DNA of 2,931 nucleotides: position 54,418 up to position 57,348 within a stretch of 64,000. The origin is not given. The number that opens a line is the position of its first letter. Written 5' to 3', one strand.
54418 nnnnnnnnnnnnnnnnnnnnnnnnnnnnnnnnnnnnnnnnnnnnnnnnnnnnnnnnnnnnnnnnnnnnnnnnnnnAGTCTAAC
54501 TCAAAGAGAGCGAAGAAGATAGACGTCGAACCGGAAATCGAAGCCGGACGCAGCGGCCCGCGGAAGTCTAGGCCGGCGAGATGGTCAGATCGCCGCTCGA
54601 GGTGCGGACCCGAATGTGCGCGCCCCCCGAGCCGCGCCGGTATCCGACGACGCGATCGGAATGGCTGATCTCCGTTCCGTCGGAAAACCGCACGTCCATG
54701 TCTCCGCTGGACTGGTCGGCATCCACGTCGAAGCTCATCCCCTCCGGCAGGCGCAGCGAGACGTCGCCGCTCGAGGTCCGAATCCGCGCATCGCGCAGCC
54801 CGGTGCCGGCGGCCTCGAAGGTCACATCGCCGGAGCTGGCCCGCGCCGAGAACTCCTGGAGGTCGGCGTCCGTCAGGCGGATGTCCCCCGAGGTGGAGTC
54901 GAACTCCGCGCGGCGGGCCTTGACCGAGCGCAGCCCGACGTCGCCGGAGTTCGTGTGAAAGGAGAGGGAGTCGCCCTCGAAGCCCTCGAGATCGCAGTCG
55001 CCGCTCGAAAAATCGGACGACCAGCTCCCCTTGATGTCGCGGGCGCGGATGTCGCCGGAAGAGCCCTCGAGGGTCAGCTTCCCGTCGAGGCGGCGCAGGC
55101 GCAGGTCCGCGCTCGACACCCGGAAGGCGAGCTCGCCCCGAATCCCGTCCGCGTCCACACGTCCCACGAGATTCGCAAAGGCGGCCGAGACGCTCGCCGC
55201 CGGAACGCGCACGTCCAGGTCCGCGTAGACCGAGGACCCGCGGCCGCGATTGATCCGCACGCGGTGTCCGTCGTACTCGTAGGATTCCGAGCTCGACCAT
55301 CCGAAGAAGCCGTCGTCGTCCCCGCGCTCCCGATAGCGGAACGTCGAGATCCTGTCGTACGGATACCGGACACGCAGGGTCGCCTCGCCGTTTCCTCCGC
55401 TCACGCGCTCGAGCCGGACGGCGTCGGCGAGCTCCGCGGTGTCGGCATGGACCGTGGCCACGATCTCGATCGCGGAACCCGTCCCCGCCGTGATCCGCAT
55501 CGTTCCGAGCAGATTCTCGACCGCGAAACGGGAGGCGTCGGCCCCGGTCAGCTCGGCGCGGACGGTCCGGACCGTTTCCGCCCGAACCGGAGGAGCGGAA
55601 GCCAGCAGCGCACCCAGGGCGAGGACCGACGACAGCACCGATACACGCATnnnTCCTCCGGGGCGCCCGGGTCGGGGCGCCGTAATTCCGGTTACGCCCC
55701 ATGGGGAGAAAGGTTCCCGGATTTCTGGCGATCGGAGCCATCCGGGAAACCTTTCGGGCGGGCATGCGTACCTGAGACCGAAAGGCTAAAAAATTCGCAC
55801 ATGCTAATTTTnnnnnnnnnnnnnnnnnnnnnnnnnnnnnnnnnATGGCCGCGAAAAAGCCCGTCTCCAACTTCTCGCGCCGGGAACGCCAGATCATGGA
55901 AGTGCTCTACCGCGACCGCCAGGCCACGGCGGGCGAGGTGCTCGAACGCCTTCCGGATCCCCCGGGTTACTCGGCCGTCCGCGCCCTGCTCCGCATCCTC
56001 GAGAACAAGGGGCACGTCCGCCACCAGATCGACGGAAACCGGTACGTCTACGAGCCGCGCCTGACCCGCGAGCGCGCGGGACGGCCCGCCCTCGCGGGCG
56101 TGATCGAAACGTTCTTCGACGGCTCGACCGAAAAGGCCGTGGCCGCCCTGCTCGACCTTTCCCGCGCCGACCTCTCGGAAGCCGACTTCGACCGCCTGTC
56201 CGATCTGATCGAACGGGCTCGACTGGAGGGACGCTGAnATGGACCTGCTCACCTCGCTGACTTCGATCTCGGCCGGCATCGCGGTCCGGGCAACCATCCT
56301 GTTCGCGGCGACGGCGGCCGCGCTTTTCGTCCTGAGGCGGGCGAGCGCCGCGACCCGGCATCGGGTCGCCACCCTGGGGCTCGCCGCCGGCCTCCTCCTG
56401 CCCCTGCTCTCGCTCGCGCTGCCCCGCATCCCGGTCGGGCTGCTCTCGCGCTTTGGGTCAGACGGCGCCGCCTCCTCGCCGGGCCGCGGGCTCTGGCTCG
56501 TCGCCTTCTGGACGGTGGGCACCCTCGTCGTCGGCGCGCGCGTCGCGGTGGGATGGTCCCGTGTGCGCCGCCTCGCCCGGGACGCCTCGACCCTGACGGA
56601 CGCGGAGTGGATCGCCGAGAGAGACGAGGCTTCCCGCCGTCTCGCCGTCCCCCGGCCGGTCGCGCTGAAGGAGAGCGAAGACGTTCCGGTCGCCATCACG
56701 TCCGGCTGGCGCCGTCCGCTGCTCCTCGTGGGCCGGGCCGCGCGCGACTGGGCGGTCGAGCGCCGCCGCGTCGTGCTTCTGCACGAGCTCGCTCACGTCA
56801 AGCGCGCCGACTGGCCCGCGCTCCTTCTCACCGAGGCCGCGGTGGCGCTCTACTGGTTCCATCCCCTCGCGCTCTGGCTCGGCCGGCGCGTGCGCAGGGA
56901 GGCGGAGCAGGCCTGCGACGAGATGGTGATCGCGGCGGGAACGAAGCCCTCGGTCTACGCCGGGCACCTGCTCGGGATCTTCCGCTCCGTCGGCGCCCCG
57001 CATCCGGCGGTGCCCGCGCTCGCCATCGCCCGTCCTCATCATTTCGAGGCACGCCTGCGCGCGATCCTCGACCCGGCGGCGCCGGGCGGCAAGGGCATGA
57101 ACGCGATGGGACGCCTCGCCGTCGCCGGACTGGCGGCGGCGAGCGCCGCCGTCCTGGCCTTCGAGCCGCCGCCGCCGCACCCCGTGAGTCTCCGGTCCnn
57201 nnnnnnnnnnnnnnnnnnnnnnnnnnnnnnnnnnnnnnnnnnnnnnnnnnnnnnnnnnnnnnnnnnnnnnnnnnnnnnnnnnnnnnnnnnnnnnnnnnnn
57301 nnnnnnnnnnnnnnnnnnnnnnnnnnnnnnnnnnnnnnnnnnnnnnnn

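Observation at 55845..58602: BlaI/BlaR1-type antirepressor pair in which the penicillin-binding sensor domain is replaced by three ~100-aa TPR-like repeats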

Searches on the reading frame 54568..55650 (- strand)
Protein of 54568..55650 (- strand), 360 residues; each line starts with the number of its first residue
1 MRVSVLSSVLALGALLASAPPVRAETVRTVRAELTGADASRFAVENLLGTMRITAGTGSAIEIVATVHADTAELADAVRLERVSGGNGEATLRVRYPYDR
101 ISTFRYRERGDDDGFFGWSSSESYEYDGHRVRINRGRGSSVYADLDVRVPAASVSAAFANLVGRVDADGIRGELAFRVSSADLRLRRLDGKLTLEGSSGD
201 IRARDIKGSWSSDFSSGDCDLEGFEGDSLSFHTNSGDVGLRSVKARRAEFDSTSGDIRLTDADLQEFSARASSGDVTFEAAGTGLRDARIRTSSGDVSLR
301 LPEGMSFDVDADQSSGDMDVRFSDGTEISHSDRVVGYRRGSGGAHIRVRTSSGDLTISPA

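Call 3: search_protein_families(library=pfam, proteins=[window:54568-55650:-], max_evalue=0.1)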
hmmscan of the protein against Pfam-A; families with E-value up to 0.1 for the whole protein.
window:54568-55650:- (360 aa): 2 families
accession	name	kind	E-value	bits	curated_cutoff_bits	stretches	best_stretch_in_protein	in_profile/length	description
PF13349.12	DUF4097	-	2.7e-29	102.7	22.9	2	213-357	104-246/247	Toastrack DUF4097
PF20060.4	DUF6459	-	0.087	13.6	27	0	41-85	52-95/105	Family of unknown function (DUF6459)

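Call 4: search_protein_families(library=ncbifam, proteins=[window:54568-55650:-], max_evalue=0.1)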
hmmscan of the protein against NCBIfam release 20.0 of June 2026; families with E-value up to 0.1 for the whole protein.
window:54568-55650:- (360 aa): 2 families
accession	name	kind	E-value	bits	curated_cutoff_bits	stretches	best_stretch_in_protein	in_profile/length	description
NF049997.1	LiaG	equivalog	2.3e-27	95.9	285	2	213-357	145-286/286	LiaG family protein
NF038025.1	dapto_LiaX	exception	0.0001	21.2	350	1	217-323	346-449/512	daptomycin-sensing surface protein LiaX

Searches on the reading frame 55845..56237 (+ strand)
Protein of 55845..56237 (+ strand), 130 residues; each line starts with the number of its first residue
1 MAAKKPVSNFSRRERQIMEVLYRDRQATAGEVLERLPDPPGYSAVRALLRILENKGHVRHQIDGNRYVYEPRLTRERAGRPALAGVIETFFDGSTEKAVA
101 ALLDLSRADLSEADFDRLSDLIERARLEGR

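Call 3: search_protein_families(library=pfam, proteins=[window:55845-56237:+], max_evalue=0.1)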
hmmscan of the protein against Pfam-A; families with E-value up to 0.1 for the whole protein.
window:55845-56237:+ (130 aa): 4 families
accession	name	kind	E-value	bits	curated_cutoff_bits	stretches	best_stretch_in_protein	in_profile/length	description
PF03965.22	Penicillinase_R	-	3.4e-25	89.1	22.6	1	11-123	2-114/115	Penicillinase repressor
PF11855.13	DUF3375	-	0.0045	16.4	28.6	1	13-61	399-447/474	Protein of unknown function (DUF3375)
PF01978.25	TrmB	-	0.0081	16.4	25.6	1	9-71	5-64/68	Sugar-specific transcriptional regulator TrmB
PF00196.25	GerE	-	0.056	13.5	23.5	0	9-23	2-16/57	Bacterial regulatory proteins, luxR family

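Call 4: search_protein_families(library=ncbifam, proteins=[window:55845-56237:+], max_evalue=0.1)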
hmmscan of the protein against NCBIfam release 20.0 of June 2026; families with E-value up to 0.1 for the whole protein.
window:55845-56237:+ (130 aa): 3 families
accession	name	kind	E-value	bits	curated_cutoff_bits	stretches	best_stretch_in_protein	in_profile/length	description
TIGR02698.1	CopY_TcrY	equivalog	3.3e-09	37.1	121.95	1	11-124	3-116/130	CopY/TcrY family copper transport repressor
NF012168.1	BlaI_of_BCL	exception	1.5e-06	28.2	180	1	7-123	3-119/121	penicillinase repressor BlaI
NF033788.1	HTH_metalloreg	subfamily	0.033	14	55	1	15-70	14-67/77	metalloregulator ArsR/SmtB family transcription factor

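Call 47: search_solved_structures(query=window:55845-56234:+, max_evalue=0.01, show_alignments=2)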
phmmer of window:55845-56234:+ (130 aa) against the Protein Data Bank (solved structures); distinct sequences matched with E-value up to 0.01: 1.
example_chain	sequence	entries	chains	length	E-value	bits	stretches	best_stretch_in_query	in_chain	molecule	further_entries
1p6r_A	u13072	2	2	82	0.0031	21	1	5-74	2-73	Penicillinase repressor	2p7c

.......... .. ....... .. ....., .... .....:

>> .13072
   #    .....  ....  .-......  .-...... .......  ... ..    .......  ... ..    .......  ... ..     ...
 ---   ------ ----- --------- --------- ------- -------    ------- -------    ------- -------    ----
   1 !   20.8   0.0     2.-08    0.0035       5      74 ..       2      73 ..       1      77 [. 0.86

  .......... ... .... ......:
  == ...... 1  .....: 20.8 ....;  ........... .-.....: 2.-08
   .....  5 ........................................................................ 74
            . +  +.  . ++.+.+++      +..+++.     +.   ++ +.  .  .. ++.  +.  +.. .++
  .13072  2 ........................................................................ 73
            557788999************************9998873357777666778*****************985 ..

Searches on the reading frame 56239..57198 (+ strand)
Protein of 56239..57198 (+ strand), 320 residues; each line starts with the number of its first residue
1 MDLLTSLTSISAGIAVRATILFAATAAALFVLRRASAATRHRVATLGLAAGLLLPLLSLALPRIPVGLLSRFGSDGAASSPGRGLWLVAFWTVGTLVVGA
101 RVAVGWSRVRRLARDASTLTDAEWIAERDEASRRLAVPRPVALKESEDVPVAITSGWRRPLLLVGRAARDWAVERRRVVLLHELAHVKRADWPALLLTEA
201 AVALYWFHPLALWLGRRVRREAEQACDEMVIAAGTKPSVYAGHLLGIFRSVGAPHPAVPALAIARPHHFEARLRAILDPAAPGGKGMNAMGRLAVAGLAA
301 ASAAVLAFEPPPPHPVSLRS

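Call 46: search_solved_structures(query=window:56239-57198:+, max_evalue=1, show_alignments=2)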
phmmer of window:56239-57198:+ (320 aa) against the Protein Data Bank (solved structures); distinct sequences matched with E-value up to 1: 2.
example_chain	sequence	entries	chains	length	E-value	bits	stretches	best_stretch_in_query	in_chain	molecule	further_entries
8exs_A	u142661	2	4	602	0.14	14.7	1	140-232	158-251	Beta-lactam sensor/signal transducer BlaR1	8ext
8exp_A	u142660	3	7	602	0.14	14.7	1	140-232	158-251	Beta-lactam sensor/signal transducer BlaR1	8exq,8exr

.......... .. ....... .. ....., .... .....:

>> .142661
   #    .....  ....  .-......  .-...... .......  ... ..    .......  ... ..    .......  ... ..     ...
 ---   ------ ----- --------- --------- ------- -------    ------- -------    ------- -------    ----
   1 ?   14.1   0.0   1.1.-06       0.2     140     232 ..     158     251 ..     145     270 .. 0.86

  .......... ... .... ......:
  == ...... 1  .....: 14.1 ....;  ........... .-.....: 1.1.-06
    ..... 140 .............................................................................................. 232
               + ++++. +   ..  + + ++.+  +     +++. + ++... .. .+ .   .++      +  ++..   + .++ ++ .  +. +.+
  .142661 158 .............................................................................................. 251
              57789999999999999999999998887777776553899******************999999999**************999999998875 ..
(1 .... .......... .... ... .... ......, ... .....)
